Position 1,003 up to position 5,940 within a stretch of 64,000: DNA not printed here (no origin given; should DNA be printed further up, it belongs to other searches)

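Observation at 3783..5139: About 450-aa insertion of four helical repeats in the Afp11-like baseplate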

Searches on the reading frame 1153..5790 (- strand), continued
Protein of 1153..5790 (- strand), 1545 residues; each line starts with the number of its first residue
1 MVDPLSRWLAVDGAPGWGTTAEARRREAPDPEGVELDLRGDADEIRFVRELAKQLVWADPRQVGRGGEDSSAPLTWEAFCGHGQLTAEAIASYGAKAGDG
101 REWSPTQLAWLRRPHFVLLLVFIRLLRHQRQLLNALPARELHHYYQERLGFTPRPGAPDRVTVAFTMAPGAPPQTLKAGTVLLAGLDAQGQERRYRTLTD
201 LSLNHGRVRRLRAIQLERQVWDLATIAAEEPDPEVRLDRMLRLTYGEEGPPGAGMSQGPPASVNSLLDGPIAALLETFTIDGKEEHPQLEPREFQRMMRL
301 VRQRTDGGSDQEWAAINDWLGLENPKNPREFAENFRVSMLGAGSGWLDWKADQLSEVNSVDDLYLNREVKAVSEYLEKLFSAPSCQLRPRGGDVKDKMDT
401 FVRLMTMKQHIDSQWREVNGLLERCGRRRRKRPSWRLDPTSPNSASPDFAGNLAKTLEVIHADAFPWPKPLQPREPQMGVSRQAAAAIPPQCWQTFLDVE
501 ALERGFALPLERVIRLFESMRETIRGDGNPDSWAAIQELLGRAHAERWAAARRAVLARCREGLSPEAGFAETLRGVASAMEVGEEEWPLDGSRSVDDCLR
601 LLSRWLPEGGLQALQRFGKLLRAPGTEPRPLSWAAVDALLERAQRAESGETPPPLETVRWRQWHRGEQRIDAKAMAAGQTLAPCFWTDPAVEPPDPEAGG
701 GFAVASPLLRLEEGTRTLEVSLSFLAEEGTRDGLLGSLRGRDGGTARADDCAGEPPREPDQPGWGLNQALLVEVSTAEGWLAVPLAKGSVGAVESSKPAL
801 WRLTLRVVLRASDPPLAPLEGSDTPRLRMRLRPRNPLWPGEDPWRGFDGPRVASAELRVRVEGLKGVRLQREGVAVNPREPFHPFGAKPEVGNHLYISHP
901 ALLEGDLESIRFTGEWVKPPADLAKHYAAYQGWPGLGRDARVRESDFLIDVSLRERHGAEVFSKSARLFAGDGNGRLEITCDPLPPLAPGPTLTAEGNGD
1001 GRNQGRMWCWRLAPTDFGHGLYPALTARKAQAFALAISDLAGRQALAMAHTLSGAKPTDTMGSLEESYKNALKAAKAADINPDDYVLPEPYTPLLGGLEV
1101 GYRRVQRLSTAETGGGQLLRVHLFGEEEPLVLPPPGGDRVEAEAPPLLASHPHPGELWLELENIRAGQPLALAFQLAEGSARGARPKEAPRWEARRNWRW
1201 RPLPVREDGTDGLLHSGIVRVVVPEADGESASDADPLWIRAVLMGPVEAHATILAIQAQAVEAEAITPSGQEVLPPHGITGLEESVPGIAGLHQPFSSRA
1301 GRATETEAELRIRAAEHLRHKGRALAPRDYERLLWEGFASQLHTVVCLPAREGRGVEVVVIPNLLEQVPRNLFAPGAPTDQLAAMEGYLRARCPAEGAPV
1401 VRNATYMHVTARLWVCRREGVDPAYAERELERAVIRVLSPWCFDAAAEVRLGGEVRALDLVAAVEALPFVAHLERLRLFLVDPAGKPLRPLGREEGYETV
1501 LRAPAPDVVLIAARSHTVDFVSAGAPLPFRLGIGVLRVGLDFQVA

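Call 73: search_solved_structures(query=L056:9917-14038:+, max_evalue=1e-10, show_alignments=1)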
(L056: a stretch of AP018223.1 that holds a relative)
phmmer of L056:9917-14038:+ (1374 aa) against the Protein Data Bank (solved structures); distinct sequences matched with E-value up to 1e-10: 6.
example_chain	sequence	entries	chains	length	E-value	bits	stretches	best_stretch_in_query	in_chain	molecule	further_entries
7aeb_G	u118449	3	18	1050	5.3e-140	471.5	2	644-1349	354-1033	Baseplate_J domain-containing protein | Baseplate protein J-like domain-containing protein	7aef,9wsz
7b5h_AH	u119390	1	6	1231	1.8e-129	436.6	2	894-1303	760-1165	All3317 protein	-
9rce_A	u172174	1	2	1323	7.2e-75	255.7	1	520-1304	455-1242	Baseplate protein J-like domain-containing protein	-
9qgl_A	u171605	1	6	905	3.8e-61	210.3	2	703-1315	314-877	Photorhabdus luminescens subsp. laumondii TTO1 complete genome segment 6/17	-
6j0n_J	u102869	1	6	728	9.1e-48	165.9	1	920-1304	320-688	Pvc11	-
6rao_I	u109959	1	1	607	1.6e-43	151.9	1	967-1319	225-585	Afp11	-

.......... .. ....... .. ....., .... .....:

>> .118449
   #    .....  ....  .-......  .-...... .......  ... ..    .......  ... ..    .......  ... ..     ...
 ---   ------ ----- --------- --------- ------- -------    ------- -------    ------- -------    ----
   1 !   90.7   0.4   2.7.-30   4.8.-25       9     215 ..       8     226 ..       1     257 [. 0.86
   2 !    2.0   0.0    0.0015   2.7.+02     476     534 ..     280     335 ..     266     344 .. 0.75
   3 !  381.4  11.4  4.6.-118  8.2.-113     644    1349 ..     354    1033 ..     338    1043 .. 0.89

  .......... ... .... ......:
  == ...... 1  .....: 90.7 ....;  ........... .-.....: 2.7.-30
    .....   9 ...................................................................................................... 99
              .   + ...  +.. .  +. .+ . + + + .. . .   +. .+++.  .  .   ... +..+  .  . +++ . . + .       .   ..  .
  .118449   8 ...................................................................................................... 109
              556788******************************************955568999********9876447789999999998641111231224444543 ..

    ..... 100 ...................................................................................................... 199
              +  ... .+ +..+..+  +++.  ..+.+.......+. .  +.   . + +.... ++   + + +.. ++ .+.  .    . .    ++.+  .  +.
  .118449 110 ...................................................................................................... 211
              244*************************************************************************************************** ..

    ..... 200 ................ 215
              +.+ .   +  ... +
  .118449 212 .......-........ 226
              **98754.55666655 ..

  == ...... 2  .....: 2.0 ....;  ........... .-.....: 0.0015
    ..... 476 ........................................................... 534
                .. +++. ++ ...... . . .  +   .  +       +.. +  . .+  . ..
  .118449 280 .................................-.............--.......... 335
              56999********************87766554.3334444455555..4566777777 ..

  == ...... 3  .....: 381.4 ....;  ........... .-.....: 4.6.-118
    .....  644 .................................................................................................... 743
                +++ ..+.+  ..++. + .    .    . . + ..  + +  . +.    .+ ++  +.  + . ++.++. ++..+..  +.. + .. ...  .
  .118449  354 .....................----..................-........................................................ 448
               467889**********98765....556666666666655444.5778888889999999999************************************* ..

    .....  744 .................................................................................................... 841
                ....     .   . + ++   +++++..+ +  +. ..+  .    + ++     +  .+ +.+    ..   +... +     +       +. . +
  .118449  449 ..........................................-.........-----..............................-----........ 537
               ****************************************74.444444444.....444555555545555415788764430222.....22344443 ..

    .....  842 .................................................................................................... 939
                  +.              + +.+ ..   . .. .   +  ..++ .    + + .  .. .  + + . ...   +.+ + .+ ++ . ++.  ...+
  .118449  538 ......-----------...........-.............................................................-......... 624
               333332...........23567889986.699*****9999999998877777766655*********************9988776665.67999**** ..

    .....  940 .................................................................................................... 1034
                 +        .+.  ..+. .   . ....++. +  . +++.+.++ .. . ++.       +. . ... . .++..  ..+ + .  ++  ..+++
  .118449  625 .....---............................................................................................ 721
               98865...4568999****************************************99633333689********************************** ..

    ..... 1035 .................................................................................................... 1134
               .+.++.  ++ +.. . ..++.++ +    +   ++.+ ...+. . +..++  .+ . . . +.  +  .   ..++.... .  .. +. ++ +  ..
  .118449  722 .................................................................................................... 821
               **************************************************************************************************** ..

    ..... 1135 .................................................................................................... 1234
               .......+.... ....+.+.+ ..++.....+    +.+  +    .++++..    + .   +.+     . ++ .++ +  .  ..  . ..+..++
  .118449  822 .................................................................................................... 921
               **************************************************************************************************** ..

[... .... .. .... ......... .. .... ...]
